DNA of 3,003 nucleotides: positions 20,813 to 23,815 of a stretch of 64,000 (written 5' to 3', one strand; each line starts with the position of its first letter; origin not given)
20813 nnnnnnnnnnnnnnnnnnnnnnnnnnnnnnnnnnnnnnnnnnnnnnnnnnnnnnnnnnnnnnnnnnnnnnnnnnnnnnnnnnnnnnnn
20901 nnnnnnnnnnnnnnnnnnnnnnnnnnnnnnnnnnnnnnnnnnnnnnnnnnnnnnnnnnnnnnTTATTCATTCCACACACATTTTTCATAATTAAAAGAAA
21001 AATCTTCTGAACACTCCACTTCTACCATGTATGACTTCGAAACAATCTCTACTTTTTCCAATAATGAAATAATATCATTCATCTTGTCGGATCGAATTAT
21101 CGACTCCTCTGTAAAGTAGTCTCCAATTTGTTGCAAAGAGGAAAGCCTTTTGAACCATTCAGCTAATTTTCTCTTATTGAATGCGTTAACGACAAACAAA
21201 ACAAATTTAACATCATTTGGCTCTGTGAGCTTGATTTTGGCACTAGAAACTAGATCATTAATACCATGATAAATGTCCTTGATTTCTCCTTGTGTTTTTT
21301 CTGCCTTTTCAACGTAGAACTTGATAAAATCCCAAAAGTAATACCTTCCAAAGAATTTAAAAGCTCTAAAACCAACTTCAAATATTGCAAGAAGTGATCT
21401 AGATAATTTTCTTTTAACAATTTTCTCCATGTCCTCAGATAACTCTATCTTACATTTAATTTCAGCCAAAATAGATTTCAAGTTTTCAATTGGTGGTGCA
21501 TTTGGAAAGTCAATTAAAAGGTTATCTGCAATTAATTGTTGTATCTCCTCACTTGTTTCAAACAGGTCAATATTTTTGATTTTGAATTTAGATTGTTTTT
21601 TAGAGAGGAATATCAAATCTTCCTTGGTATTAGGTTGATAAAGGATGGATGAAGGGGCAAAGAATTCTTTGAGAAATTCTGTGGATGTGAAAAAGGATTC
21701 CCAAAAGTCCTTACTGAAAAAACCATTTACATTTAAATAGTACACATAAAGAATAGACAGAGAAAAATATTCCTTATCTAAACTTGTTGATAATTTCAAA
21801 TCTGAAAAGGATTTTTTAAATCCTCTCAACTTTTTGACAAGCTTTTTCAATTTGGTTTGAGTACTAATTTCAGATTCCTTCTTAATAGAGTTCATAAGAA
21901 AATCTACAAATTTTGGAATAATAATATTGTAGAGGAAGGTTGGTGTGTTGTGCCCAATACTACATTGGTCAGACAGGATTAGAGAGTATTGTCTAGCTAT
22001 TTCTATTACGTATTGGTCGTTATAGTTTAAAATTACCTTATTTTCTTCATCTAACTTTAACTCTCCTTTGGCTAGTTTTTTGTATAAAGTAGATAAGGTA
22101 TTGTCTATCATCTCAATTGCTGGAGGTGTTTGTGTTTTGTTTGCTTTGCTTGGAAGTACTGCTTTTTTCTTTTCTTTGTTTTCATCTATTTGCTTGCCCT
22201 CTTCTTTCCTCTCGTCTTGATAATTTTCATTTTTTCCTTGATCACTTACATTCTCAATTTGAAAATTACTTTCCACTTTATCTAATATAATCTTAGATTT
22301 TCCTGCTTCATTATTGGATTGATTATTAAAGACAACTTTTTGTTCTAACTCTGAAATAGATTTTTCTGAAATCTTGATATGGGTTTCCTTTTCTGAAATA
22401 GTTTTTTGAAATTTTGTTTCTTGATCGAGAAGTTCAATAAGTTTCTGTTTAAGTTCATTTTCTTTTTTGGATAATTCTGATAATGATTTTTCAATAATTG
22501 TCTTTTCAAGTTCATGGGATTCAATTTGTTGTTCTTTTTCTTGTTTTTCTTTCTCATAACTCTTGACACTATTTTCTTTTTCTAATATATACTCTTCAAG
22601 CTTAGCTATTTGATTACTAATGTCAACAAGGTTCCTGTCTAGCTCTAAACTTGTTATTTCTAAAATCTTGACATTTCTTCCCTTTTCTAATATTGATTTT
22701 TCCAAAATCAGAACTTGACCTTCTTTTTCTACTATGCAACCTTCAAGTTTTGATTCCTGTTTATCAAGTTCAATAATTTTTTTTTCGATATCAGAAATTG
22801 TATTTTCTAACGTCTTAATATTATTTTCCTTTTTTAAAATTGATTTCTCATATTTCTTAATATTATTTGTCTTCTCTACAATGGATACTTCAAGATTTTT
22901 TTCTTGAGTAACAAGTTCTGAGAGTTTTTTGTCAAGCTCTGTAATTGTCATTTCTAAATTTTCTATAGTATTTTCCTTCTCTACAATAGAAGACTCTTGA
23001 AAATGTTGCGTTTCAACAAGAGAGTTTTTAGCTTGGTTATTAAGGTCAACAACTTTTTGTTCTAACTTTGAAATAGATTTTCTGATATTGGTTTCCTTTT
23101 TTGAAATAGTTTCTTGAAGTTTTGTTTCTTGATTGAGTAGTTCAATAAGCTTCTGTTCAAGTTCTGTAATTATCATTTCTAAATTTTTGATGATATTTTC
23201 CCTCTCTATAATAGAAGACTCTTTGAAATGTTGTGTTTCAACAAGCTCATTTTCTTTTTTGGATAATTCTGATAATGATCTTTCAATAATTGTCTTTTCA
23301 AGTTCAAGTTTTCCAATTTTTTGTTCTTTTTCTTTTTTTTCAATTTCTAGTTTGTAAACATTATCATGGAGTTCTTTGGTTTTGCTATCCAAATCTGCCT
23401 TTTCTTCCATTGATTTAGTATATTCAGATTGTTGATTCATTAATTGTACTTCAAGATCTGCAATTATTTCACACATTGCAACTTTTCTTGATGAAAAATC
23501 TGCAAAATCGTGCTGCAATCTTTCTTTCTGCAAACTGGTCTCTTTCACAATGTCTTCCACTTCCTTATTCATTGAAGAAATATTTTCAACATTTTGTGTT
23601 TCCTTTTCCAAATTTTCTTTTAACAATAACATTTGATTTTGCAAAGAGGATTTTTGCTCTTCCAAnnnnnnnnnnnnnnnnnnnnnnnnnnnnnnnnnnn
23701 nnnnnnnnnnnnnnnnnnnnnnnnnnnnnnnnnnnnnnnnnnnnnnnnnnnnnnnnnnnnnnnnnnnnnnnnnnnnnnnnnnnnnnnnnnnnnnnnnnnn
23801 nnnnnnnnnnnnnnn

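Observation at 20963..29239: Giant coiled-coil gene (about 8.3 kb, over 2700 aa) fragmented by a scaffold gap, a 1-nt frame discontinuity and one probable intron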

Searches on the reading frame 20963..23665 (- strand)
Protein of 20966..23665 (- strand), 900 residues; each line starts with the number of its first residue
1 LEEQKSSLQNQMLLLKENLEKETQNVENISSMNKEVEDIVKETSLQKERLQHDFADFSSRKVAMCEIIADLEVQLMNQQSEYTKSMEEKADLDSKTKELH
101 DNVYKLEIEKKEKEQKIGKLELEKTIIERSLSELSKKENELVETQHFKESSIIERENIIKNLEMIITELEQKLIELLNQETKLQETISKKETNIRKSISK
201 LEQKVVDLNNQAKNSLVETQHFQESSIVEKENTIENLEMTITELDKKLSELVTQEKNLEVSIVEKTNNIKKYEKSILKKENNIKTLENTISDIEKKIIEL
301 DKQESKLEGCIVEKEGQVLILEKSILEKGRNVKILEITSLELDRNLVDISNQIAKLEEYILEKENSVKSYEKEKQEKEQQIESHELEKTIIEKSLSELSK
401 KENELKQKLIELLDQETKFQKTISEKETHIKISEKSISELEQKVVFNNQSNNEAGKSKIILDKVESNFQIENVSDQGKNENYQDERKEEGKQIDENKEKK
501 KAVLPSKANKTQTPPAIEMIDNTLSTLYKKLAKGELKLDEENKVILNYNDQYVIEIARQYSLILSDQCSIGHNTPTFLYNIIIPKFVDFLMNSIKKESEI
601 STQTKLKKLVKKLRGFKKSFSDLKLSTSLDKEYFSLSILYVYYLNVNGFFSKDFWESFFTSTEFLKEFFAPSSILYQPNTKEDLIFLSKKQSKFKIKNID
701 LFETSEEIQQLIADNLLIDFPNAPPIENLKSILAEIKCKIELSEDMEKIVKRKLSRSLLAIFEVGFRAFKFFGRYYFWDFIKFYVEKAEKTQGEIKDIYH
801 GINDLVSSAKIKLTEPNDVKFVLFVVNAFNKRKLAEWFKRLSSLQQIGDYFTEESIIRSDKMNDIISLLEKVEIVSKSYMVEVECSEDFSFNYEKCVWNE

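Call 7: search_protein_families(library=pfam, proteins=[window:20966-23665:-], max_evalue=0.1)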
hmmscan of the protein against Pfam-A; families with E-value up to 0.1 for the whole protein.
window:20966-23665:- (900 aa): 1 family
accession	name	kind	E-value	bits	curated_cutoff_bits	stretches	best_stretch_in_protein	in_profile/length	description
PF02759.24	RUN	-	8.9e-09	36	22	1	746-873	6-121/131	RUN domain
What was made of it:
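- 20987..21559 (-): RUN domain. The Pfam core is 21047..21430. PF02759, E 8.9e-9, 36 bits against a cut-off of 22 (call 7).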

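Call 8: find_encoding_contigs(protein=window:20963-23632:-, flank=10000, max_places=4)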
Protein window:20963-23632:- (889 aa): no gene with exactly this product is on record in the collection.
